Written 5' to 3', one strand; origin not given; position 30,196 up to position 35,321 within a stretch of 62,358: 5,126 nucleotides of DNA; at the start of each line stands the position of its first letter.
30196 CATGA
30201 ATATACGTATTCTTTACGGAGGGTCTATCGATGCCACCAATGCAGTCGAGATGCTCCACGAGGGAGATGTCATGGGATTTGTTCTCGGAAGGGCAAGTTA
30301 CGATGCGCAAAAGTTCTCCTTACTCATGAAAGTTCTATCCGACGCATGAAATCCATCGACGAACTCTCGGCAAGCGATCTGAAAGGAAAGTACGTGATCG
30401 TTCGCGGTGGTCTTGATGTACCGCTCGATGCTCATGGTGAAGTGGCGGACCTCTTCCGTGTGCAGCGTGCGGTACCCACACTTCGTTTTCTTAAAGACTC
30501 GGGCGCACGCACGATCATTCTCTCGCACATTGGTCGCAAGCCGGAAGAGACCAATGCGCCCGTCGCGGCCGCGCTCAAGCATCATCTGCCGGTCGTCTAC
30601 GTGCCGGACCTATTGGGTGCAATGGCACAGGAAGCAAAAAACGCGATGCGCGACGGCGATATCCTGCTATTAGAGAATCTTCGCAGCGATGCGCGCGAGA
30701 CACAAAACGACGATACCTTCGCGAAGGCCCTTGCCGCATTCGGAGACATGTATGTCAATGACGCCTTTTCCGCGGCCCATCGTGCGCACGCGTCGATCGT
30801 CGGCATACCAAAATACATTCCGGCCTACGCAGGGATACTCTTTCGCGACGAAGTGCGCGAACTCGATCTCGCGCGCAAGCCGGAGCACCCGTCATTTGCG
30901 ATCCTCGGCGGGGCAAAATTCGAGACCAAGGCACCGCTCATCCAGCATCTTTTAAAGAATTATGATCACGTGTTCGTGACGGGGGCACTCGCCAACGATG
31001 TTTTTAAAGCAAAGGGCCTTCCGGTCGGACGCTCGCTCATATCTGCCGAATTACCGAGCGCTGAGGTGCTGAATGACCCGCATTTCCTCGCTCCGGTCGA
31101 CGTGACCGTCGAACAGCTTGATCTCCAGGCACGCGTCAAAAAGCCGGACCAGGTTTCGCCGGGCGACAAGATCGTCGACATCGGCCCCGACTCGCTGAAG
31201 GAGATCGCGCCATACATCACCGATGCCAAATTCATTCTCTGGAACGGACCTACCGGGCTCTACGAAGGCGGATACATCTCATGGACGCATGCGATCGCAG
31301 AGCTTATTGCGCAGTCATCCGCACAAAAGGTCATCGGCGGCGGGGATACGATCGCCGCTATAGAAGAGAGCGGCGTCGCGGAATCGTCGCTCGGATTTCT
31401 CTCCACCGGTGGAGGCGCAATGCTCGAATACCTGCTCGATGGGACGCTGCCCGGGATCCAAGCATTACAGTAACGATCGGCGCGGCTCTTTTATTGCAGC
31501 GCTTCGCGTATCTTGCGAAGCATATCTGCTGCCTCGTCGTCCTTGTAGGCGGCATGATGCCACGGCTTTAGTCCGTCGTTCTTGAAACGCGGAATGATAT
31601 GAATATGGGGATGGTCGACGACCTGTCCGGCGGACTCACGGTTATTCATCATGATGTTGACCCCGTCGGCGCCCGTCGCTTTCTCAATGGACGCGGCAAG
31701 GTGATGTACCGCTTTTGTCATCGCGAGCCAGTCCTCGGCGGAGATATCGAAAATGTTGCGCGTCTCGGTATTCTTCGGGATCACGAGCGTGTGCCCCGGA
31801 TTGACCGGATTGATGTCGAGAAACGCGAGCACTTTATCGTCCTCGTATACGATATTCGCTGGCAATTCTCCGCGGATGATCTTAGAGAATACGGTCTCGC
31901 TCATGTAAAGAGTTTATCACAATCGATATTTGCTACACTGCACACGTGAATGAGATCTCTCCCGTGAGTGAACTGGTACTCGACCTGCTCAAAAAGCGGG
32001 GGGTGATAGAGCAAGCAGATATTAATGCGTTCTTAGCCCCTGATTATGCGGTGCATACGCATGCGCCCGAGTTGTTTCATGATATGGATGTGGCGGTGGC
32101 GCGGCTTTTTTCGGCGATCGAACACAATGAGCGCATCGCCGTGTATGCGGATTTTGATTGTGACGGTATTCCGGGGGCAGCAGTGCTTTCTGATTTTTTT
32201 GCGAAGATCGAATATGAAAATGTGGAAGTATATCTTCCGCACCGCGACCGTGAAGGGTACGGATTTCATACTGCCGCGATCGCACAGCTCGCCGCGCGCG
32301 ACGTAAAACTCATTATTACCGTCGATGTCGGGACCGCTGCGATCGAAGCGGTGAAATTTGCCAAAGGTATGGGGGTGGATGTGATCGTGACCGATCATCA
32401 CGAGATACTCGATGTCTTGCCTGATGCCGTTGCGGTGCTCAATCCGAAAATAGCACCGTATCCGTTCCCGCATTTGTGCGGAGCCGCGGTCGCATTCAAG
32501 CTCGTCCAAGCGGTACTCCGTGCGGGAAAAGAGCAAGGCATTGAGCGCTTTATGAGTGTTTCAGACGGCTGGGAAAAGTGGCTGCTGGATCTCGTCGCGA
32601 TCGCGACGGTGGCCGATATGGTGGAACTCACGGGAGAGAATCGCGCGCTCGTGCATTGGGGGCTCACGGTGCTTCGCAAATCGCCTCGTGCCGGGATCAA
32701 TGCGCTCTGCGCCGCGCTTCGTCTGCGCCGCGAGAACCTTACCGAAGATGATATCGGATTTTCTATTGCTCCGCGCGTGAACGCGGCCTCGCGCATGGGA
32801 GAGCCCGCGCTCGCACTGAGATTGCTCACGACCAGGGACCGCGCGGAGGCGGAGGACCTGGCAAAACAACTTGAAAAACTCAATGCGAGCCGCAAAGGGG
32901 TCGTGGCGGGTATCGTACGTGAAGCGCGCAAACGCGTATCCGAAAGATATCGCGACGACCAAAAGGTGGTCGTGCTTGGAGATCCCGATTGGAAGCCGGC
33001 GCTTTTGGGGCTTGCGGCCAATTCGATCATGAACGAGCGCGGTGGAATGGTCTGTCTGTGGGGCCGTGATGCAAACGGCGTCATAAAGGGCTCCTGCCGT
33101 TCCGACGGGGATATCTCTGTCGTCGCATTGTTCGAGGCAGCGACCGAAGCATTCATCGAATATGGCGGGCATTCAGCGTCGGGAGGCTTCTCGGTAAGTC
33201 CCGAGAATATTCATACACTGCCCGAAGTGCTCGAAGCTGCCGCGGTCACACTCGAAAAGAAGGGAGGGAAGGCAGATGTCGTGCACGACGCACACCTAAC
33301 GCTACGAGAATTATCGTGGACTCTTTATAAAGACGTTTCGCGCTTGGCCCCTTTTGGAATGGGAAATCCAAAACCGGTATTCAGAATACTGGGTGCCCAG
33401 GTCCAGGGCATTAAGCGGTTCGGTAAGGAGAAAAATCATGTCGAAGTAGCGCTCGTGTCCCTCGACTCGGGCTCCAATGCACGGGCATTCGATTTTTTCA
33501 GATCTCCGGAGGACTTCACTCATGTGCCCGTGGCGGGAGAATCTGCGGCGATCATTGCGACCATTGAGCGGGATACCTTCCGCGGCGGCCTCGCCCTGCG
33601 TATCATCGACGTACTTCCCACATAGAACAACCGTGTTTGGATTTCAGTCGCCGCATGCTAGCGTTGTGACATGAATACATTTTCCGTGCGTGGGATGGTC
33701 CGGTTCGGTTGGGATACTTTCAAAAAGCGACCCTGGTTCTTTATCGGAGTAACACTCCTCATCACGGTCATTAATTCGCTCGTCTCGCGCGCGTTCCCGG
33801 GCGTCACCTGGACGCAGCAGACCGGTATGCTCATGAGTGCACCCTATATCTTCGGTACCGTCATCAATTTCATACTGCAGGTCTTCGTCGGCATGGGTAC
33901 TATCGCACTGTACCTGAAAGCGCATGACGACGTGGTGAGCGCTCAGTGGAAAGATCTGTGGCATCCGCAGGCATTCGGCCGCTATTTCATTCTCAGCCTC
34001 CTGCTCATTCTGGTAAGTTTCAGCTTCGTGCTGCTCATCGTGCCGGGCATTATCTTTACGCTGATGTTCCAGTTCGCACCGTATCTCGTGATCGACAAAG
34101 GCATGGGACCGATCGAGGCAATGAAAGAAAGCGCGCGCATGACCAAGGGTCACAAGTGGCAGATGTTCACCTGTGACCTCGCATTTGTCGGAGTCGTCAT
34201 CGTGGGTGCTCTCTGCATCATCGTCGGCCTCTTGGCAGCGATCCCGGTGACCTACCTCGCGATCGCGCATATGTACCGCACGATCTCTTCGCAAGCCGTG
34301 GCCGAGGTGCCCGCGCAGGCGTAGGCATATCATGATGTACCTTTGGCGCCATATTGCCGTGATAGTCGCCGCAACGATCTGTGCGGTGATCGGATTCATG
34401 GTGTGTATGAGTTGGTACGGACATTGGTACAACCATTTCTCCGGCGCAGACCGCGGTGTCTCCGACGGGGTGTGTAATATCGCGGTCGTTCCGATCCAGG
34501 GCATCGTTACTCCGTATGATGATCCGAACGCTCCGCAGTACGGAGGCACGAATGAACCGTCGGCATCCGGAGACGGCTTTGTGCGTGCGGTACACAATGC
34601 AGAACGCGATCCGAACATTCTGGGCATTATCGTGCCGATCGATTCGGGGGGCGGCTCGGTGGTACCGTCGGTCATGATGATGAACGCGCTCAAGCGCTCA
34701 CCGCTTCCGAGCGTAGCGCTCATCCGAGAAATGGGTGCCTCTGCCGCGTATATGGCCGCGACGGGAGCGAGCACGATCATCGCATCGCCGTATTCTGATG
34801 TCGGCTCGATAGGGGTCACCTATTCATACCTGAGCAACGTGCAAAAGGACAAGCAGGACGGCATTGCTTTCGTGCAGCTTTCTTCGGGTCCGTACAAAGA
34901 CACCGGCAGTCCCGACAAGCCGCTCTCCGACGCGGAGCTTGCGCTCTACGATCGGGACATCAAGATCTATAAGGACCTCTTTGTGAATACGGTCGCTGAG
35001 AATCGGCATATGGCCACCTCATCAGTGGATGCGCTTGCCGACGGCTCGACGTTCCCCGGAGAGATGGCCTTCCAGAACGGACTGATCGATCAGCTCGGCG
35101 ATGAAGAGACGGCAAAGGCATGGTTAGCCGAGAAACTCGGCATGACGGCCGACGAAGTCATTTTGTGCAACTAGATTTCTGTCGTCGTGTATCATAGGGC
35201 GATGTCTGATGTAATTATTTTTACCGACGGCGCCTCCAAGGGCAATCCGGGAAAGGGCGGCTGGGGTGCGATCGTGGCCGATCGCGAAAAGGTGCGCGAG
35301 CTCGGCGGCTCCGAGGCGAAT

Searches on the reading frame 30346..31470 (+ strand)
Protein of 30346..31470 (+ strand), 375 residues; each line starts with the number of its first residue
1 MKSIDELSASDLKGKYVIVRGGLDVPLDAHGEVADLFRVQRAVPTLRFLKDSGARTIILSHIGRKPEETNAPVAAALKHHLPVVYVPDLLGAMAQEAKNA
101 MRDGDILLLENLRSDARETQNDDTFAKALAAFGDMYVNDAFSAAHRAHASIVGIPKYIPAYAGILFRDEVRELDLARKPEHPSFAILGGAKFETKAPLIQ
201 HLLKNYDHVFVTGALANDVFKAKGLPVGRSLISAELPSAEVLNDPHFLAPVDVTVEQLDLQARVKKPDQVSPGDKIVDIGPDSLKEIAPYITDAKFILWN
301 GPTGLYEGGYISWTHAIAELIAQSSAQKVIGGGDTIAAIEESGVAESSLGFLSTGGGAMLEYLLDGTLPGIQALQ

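Call 102: search_protein_families(library=pfam, proteins=[window:30346-31470:+], max_evalue=0.00001)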
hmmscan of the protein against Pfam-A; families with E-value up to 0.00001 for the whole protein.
window:30346-31470:+ (375 aa): 1 family
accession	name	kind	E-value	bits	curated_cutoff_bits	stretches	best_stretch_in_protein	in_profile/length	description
PF00162.24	PGK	-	1.5e-99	334.1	27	1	10-363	4-376/379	Phosphoglycerate kinase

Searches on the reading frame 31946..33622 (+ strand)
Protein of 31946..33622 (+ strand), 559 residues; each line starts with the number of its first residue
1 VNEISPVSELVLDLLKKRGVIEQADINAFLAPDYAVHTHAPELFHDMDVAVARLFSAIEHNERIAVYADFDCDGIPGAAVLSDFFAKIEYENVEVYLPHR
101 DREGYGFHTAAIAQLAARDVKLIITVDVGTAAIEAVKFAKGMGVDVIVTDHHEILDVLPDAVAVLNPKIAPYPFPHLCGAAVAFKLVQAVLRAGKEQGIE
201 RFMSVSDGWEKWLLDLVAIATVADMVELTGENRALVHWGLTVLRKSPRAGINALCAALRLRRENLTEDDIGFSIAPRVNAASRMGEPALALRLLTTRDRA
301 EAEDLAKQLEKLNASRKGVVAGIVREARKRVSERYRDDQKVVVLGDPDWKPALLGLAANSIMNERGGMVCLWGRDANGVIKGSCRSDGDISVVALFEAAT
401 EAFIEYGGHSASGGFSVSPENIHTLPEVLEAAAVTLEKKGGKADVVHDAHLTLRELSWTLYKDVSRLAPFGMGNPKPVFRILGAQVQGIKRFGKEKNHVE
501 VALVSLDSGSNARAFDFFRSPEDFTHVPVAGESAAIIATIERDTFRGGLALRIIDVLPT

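Call 102: search_protein_families(library=pfam, proteins=[window:31946-33622:+], max_evalue=0.00001)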
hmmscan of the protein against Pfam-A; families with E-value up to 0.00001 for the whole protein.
window:31946-33622:+ (559 aa): 3 families
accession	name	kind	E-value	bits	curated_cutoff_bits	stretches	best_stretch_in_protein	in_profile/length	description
PF01368.27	DHH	-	9.7e-21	74.8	28.1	1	63-220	1-124/125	DHH family, N-terminal domain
PF17768.7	RecJ_OB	-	2.8e-17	63.2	27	1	448-549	2-99/107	RecJ OB domain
PF02272.25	DHHA1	-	6.7e-08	33.4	25.9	1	339-432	2-99/102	DHHA1 domain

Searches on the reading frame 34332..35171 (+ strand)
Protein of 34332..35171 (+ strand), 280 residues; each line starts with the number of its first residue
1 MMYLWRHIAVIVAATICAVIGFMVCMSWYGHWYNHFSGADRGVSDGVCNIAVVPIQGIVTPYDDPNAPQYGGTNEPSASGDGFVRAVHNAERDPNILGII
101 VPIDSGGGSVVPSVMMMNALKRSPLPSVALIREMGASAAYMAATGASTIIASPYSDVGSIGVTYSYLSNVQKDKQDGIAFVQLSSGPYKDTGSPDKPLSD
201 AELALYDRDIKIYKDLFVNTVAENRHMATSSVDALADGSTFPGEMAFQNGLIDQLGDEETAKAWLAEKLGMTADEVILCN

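Call 102: search_protein_families(library=pfam, proteins=[window:34332-35171:+], max_evalue=0.00001)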
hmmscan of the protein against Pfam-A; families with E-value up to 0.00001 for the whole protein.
window:34332-35171:+ (280 aa): 1 family
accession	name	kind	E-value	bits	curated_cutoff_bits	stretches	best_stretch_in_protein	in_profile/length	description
PF01343.23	Peptidase_S49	-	1.2e-32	113.5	24.9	1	121-270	3-152/154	Peptidase family S49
